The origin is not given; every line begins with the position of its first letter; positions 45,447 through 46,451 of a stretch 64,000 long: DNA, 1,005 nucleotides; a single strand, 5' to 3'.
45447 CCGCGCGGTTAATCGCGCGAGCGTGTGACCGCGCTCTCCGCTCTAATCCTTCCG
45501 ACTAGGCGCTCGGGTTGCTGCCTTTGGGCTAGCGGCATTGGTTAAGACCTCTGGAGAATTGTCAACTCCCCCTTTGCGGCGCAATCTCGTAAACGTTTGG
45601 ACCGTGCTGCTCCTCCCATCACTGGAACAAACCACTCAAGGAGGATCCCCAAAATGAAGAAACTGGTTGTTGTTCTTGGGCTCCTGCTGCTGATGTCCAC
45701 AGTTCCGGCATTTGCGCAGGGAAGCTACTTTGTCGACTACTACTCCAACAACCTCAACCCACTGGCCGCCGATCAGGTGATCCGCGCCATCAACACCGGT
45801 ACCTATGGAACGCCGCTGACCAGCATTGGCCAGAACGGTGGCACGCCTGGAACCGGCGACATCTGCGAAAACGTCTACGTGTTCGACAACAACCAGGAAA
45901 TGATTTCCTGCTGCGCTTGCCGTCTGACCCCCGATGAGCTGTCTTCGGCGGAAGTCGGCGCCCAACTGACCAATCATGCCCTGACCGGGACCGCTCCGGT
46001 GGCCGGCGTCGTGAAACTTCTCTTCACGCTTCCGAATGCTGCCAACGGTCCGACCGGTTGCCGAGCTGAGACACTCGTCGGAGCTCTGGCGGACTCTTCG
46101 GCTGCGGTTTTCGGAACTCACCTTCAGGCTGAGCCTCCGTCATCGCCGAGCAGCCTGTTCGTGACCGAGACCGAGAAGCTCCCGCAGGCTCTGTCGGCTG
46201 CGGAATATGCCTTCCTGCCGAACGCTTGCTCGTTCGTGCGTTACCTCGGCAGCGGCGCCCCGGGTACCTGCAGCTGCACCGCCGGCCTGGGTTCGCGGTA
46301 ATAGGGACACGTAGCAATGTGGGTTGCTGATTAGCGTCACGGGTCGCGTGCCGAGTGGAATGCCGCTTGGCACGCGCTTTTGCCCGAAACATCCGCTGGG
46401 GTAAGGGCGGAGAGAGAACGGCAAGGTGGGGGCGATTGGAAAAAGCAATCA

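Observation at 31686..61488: Head-to-head pair of ~3,000-aa paralogous surface proteins with a shared accessory cassette: candidate undescribed envelope system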

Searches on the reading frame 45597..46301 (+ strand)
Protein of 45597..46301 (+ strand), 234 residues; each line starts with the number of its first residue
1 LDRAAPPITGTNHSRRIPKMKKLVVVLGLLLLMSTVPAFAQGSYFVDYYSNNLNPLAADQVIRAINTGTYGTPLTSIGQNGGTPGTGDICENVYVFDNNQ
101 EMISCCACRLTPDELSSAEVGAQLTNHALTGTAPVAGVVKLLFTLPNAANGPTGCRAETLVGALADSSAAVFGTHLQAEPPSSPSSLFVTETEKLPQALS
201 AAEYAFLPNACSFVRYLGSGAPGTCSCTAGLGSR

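Call 4: search_protein_families(library=pfam, proteins=[window:45597-46301:+], max_evalue=0.01)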
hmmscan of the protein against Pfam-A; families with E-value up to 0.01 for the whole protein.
window:45597-46301:+ (234 aa): 0 families

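Call 7: search_protein_families(library=ncbifam, proteins=[window:45597-46301:+], max_evalue=0.01)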
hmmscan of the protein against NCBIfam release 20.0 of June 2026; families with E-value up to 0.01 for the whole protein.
window:45597-46301:+ (234 aa): 0 families

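Call 14: find_homologous_proteins(query=window:45597-46301:+, max_evalue=0.001)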
Query window:45597-46301:+ (234 aa): 184 proteins with E <= 0.001 among 1872 candidates; the best 120 are listed.
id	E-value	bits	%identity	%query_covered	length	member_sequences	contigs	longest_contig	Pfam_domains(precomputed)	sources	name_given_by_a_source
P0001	1.5e-136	471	100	92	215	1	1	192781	-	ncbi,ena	-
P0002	1.1e-122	426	89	92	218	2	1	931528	-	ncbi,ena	-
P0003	7.9e-120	416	89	92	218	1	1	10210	-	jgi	jgi:hypothetical protein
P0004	5.6e-119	414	88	92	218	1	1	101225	-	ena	-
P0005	6.8e-119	413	88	92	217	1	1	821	-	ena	-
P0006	4.9e-117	407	86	92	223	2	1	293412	-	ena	-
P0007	5.0e-112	391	82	92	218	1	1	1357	-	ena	-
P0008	6.9e-106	371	80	92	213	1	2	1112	-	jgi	jgi:hypothetical protein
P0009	7.4e-106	371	80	91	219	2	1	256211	-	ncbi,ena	-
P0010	1.8e-102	360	77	92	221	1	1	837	-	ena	-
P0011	9.0e-101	354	76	92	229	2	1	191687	-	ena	-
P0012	1.6e-100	353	78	85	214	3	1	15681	-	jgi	-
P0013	7.5e-99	348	76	93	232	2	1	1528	-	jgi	jgi:hypothetical protein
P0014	1.2e-93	331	75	90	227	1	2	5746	-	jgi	jgi:hypothetical protein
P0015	1.7e-92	327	77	92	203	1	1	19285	-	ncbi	-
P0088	1.0e-47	181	54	81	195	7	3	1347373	-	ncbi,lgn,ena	ncbi:MAG: hypothetical protein WA463_18825 [Terriglobales bacterium]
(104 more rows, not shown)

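Call 15: find_encoding_contigs(protein=P0002, flank=10000, max_places=3)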
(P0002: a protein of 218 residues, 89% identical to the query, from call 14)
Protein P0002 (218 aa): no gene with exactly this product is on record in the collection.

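Call 16: find_encoding_contigs(protein=P0011, flank=10000, max_places=3)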
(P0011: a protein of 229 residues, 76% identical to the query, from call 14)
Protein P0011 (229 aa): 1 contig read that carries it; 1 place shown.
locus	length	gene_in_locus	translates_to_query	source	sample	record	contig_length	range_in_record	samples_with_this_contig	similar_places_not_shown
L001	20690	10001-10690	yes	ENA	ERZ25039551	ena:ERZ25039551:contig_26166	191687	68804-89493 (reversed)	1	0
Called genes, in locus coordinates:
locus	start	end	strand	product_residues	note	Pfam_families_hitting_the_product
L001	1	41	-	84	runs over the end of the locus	-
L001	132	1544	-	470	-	PF01225:Mur_ligase, PF08245:Mur_ligase_M, PF02875:Mur_ligase_C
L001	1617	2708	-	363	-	PF03033:Glyco_transf_28, PF04101:Glyco_tran_28_C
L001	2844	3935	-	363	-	PF01098:FTSW_RODA_SPOVE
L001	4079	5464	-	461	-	PF21799:MurD-like_N, PF08245:Mur_ligase_M, PF02875:Mur_ligase_C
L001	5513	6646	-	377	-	PF10555:MraY_sig1 (weak), PF00953:Glycos_transf_4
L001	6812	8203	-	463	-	PF01225:Mur_ligase (weak), PF08245:Mur_ligase_M, PF02875:Mur_ligase_C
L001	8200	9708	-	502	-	PF01225:Mur_ligase, PF08245:Mur_ligase_M, PF02875:Mur_ligase_C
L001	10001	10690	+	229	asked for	-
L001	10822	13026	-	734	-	PF03717:PBP_dimer, PF00905:Transpeptidase, PF03793:PASTA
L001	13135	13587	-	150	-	-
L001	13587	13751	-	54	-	-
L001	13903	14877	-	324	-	PF01795:Methyltransf_5, PF13847:Methyltransf_31 (faint)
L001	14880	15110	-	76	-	PF02381:MraZ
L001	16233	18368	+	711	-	PF02897:Peptidase_S9_N, PF00326:Peptidase_S9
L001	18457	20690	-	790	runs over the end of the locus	PF02225:PA, PF04389:Peptidase_M28, PF04253:TFR_dimer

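Call 17: find_encoding_contigs(protein=P0009, flank=10000, max_places=3)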
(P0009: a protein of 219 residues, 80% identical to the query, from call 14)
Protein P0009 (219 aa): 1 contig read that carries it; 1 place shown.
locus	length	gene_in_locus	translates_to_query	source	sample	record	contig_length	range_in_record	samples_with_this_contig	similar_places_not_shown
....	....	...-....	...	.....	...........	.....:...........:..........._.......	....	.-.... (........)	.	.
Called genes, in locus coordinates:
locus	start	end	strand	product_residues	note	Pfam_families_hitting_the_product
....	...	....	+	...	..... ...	-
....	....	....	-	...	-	-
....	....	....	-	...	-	-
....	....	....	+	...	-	?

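Call 18: find_encoding_contigs(protein=P0006, flank=10000, max_places=3)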
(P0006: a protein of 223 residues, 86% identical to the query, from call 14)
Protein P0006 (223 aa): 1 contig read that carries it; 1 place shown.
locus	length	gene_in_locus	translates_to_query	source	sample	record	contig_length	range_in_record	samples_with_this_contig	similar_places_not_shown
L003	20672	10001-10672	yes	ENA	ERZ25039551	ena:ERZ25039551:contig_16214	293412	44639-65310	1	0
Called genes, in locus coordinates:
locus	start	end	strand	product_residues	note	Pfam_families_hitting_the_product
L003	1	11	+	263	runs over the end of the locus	PF19459:DUF5996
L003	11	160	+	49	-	-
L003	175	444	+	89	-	PF02148:zf-UBP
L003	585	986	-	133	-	PF10431:ClpB_D2-small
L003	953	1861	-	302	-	PF06689:zf-C4_ClpX, PF05496:RuvB_N (weak), PF07724:AAA_2, PF13401:AAA_22 (weak), PF00004:AAA, PF07728:AAA_5 (faint)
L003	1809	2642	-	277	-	PF00574:CLP_protease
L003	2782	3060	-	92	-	PF05698:Trigger_C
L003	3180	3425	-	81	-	-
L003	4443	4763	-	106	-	PF18135:Type_ISP_C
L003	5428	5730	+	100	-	PF03992:ABM (weak)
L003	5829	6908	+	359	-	PF03167:UDG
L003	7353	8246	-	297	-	-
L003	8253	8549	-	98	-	PF11950:DUF3467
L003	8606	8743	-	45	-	-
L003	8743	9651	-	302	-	PF01925:TauE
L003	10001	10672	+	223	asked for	-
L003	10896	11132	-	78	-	-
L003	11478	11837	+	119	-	PF01521:Fe-S_biosyn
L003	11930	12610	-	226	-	-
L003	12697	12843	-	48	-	-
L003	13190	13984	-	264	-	-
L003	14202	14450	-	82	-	-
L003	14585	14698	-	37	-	-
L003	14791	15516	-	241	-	-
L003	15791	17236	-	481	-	PF05157:MshEN, PF00437:T2SSE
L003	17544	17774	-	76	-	PF00482:T2SSF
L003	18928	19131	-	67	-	PF03548:LolA (weak)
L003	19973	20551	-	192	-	-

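Call 26: search_protein_families(library=pfam, proteins=[window:45597-46301:+], max_evalue=5)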
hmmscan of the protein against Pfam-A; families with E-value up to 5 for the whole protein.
window:45597-46301:+ (234 aa): 0 families

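Call 47: find_encoding_contigs(protein=P0088, flank=10000, max_places=3)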
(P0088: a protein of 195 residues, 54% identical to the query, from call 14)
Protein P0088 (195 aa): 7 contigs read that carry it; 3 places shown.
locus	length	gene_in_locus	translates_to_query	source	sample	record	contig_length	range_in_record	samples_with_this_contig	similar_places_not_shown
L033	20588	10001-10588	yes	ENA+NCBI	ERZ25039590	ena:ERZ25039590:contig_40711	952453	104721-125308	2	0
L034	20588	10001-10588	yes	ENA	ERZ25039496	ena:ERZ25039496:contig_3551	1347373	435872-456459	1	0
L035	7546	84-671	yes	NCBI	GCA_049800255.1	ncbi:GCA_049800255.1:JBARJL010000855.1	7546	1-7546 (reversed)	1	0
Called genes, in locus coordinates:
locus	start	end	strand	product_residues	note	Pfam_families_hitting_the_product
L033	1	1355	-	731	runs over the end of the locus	PF03065:Glyco_hydro_57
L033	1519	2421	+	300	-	PF01503:PRA-PH (faint), PF03819:MazG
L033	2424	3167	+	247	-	PF00583:Acetyltransf_1 (weak), PF13508:Acetyltransf_7 (weak)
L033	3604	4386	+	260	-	PF26685:DUF8230_C, PF13378:MR_MLE_C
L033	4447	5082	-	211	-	PF13189:Cytidylate_kin2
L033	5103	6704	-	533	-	PF06609:TRI12, PF13347:MFS_2 (weak), PF00083:Sugar_tr, PF07690:MFS_1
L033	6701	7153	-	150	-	PF25954:Beta-barrel_RND_2 (faint), PF25963:Beta-barrel_AAEA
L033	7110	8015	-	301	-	PF25917:BSH_RND, PF25876:HH_MFP_RND (weak)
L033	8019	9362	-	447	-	PF02321:OEP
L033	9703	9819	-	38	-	-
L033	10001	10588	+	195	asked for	-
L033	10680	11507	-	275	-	PF03807:F420_oxidored, PF02558:ApbA (weak), PF14748:P5CR_dimer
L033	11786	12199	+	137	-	-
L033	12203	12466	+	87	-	-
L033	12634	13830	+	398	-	PF00515:TPR_1 (faint), PF07719:TPR_2 (faint), PF13181:TPR_8 (faint), PF13371:TPR_9 (faint), PF13428:TPR_14 (faint), PF13432:TPR_16, PF14559:TPR_19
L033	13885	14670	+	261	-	PF01925:TauE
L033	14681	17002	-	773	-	PF13620:CarboxypepD_reg, PF13715:CarbopepD_reg_2 (weak)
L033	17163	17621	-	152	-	PF01402:RHH_1 (weak), PF08753:NikR_C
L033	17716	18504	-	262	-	-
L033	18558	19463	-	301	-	PF03446:NAD_binding_2, PF03807:F420_oxidored (faint), PF14833:NAD_binding_11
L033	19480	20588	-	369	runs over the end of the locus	PF02746:MR_MLE_N, PF13378:MR_MLE_C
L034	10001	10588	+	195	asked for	-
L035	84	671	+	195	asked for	-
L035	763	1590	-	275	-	PF03807:F420_oxidored, PF02558:ApbA (weak), PF14748:P5CR_dimer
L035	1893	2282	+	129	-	-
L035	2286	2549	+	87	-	-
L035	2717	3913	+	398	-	PF00515:TPR_1 (faint), PF07719:TPR_2 (faint), PF13181:TPR_8 (faint), PF13371:TPR_9 (faint), PF13424:TPR_12 (faint), PF13432:TPR_16, PF14559:TPR_19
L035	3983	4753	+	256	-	PF01925:TauE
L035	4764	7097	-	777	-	PF13620:CarboxypepD_reg, PF13715:CarbopepD_reg_2 (weak)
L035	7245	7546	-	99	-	PF08753:NikR_C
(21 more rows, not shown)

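Call 50: search_solved_structures(query=A3, max_evalue=10)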
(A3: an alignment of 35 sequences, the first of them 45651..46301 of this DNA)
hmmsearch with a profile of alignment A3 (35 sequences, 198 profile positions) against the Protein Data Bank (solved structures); distinct sequences matched with E-value up to 10: 2.
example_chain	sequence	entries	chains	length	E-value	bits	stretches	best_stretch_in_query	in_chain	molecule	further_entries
8a60_B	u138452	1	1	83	0.73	12.9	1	1-68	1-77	Lytic conversion lipoprotein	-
8qnj_A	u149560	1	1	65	1.9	11.5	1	26-48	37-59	Lenovo Protein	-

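Call 53: predict_structure(alignment_id=A3)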
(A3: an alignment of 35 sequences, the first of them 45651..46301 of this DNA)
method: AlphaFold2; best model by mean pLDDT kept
length: 216 residues; sequences in the alignment: 35
mean_pLDDT: 81.1   pTM: 0.78
mean pLDDT of the five models: 81.1, 80.8, 80.4, 78.7, 77.1
residues with pLDDT >= 90: 83; 70-90: 84; 50-70: 41; < 50: 8
segments of 3 or more residues with pLDDT < 50: 201-204, 213-216
pLDDT, mean of each block of 10 residues (from residue 1): 77 65 82 65 90 91 90 92 89 92 78 75 92 89 76 86 63 89 90 84 62 53
secondary structure, 60 per line:
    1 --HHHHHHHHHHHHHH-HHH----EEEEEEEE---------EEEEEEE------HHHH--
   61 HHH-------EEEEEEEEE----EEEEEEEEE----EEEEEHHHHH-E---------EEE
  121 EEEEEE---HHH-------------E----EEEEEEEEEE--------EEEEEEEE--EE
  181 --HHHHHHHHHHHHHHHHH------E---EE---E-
elements in order: H3-16 E25-32 E42-48 H55-58 E71-79 E84-92 E97-101 H102-106 E118-126 E151-160 E169-176 H183-199

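Call 58: fold_search(model_id=the predicted structure, library=pdb)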
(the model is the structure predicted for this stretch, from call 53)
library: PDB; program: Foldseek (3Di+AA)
matches with E <= 10: 781; with E <= 0.001: 0
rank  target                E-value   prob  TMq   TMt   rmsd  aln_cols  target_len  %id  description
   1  1nc7_A                1.3e-02  0.99  0.35  0.59   5.3       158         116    8  Crystal Structure of Thermotoga maritima 1070 (released 2003-07-01)
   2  3osv_B                6.4e-02  0.51  0.25  0.37   7.5       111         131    9  The crytsal structure of FLGD from P. Aeruginosa (released 2011-05-04)
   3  3osv_D                7.3e-02  0.51  0.25  0.37   6.8       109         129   10  The crytsal structure of FLGD from P. Aeruginosa (released 2011-05-04)
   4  3osv_C                7.3e-02  0.51  0.25  0.36   6.8       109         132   10  The crytsal structure of FLGD from P. Aeruginosa (released 2011-05-04)
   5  2ii8_D                7.7e-02  0.89  0.30  0.60   4.1       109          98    6  Anabaena sensory rhodopsin transducer (released 2007-03-20)
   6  2ii7_A                9.3e-02  0.80  0.29  0.51   6.8       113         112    7  Anabaena sensory rhodopsin transducer (released 2007-03-20)
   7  1qpp_B                1.0e-01  0.12  0.16  0.16  15.7       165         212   11  CRYSTAL STRUCTURES OF SELF CAPPING PAPD CHAPERONE HOMODIMERS (released 1999-07-07)
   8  2ii7_B                1.2e-01  0.72  0.28  0.49   6.3       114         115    6  Anabaena sensory rhodopsin transducer (released 2007-03-20)
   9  6b6l_B                1.2e-01  0.14  0.17  0.06  17.2       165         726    7  The crystal structure of glycosyl hydrolase family 2 (GH2) member from Bacteroides cellulosilyticus DSM 14838 (released 2017-10-11)
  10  5vae_B                1.3e-01  0.33  0.21  0.32   8.2       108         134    9  Crystal structure of accessory secretion protein 1 and 3 (released 2018-02-21)
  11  1pdk_A                1.3e-01  0.11  0.16  0.16  16.6       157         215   10  PAPD-PAPK CHAPERONE-PILUS SUBUNIT COMPLEX FROM E.COLI P PILUS (released 1999-08-17)
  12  2ii9_D                1.3e-01  0.82  0.29  0.60   4.1       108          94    7  Anabaena sensory rhodopsin transducer (released 2007-03-20)
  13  2ii7_D                1.3e-01  0.80  0.30  0.57   4.5       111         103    6  Anabaena sensory rhodopsin transducer (released 2007-03-20)
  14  2ii8_A                1.4e-01  0.84  0.30  0.61   5.0       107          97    6  Anabaena sensory rhodopsin transducer (released 2007-03-20)
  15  2iia                  1.5e-01  0.82  0.29  0.63   3.9       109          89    6  Anabaena sensory rhodopsin transducer (released 2007-03-20)
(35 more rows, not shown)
